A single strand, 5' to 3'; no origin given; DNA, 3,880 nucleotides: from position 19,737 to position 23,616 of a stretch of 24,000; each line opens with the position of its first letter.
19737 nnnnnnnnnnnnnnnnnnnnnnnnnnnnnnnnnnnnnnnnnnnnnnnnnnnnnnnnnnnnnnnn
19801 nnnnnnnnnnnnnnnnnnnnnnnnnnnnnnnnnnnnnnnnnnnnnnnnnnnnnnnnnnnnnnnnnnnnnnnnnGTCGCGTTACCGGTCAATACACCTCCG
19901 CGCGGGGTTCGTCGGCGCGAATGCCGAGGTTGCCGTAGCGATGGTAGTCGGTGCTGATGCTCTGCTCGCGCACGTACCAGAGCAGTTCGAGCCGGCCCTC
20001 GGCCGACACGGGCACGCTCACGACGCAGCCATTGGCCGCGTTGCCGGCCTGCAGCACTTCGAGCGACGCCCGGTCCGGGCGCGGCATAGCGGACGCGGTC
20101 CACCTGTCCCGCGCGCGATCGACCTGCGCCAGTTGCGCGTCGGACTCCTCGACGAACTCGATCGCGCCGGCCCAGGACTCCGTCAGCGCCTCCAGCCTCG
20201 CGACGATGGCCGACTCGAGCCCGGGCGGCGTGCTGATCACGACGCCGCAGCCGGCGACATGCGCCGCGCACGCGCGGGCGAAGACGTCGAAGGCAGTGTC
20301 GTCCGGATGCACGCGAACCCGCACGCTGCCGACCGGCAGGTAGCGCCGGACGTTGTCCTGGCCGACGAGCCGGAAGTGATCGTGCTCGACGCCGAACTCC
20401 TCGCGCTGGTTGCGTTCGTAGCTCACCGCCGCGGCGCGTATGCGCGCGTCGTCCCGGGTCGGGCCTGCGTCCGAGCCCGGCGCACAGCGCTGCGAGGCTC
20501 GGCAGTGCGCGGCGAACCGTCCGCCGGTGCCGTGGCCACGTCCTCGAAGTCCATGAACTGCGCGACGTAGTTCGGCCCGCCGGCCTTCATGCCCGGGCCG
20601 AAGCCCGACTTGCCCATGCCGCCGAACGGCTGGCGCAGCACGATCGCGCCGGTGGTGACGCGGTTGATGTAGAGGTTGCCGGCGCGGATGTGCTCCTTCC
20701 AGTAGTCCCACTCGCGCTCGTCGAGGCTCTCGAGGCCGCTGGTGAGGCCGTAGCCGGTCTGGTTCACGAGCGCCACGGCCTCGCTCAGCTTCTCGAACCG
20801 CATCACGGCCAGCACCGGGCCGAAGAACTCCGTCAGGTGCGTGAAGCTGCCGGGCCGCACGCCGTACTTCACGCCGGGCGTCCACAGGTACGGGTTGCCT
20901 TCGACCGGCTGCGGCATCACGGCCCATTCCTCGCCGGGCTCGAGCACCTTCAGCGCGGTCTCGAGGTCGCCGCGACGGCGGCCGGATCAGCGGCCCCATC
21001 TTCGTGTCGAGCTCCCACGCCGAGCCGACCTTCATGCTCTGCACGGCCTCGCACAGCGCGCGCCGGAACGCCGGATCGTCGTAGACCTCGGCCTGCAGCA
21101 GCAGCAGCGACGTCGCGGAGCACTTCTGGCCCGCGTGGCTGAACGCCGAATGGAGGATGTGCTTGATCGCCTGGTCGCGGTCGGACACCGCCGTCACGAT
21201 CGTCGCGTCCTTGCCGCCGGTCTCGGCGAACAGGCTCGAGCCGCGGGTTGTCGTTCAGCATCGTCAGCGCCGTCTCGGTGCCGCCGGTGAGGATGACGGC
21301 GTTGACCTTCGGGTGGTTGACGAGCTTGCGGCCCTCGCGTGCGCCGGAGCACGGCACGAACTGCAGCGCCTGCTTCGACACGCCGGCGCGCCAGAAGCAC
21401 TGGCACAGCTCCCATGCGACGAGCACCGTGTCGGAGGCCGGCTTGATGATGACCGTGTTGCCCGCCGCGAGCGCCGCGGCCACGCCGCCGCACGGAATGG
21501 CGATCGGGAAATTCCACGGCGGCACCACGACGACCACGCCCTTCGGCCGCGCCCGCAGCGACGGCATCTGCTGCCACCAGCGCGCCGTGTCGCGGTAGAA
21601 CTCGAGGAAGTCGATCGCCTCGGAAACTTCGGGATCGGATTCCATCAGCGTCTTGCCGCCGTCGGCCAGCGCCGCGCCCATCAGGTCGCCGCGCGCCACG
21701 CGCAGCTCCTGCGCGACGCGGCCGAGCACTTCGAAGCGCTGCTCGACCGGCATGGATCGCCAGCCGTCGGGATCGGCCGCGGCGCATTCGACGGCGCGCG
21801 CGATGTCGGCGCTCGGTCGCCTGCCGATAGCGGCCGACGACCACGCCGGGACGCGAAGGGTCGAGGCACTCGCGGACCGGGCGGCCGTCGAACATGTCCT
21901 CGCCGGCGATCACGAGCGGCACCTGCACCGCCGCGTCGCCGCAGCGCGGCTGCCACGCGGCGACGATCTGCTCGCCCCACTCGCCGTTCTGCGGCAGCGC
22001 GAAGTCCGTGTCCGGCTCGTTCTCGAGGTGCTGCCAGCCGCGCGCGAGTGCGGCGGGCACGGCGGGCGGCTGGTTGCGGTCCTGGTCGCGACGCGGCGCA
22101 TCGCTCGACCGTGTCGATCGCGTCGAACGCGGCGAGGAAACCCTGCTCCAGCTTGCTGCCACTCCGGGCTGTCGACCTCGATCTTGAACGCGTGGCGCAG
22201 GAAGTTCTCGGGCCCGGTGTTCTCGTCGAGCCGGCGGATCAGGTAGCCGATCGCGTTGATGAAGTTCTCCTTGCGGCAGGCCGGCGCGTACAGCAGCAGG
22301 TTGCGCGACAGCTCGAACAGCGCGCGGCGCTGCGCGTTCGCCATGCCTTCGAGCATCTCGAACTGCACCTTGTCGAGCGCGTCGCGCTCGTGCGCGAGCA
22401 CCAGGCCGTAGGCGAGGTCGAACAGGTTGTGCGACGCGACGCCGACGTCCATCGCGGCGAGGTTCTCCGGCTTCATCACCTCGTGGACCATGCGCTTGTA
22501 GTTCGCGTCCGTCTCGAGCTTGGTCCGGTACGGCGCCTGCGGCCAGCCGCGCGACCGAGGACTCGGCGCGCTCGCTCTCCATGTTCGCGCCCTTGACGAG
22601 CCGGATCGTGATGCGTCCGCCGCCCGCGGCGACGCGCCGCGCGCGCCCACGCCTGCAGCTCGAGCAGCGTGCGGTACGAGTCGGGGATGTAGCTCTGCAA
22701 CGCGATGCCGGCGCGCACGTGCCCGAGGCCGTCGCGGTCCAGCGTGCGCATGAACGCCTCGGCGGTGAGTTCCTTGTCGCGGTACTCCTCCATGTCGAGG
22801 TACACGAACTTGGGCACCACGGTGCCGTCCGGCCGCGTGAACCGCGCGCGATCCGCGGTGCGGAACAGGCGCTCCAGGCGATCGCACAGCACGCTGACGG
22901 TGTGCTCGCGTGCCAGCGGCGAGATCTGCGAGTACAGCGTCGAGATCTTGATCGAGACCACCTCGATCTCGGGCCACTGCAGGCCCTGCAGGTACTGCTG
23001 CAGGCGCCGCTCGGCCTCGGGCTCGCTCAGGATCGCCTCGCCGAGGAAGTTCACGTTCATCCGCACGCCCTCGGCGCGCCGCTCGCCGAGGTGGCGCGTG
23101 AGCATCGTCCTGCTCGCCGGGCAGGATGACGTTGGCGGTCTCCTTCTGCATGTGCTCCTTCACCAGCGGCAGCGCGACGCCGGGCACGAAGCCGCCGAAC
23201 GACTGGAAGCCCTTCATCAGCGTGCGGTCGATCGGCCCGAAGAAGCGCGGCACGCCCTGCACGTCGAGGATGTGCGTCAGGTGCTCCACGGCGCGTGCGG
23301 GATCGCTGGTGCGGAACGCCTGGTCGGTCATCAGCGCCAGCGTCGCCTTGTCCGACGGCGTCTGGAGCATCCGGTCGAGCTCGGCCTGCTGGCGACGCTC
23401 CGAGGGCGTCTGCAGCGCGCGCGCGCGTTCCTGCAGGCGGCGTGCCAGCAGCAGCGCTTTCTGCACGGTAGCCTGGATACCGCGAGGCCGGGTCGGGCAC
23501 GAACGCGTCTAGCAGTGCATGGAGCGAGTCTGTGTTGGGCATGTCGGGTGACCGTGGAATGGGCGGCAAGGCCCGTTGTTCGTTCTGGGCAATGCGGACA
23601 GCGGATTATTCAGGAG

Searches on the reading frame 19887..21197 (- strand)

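Call 64: search_protein_families(library=pfam, proteins=[window:19887-21197:-], max_evalue=0.00001)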
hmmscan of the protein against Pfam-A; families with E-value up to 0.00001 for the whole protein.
window:19887-21197:- (436 aa): 1 family
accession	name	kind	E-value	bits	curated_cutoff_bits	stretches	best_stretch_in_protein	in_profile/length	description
PF00171.27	Aldedh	-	5.8e-15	55.2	23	1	5-75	248-316/461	Aldehyde dehydrogenase family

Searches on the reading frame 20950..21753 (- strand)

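Call 78: search_protein_families(library=pfam, proteins=[window:20950-21753:-], max_evalue=0.0001)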
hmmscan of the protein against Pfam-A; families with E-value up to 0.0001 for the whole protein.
window:20950-21753:- (267 aa): 1 family
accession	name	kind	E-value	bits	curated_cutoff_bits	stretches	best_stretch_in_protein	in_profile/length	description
PF00171.27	Aldedh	-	2.2e-40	139.1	23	1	1-164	48-220/461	Aldehyde dehydrogenase family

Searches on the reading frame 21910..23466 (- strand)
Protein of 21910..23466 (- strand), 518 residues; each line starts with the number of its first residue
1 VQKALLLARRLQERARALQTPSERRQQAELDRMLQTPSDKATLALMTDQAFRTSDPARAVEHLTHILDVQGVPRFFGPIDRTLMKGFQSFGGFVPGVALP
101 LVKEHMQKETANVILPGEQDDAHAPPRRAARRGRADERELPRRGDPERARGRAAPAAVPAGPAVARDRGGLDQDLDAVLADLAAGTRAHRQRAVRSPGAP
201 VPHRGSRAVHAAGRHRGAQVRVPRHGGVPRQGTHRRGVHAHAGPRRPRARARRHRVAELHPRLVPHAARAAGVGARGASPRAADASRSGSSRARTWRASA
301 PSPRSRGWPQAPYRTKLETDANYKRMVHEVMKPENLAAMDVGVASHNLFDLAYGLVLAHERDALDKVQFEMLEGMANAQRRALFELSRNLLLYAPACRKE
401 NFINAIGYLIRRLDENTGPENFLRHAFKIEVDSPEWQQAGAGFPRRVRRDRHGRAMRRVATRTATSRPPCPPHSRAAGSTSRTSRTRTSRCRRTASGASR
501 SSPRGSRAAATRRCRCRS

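Call 78: search_protein_families(library=pfam, proteins=[window:21910-23466:-], max_evalue=0.0001)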
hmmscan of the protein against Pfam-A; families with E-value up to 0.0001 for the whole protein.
window:21910-23466:- (518 aa): 1 family
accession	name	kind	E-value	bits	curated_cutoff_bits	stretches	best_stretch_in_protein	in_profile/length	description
PF01619.24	Pro_dh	-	1.2e-25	91.1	27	1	304-425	161-278/278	Proline dehydrogenase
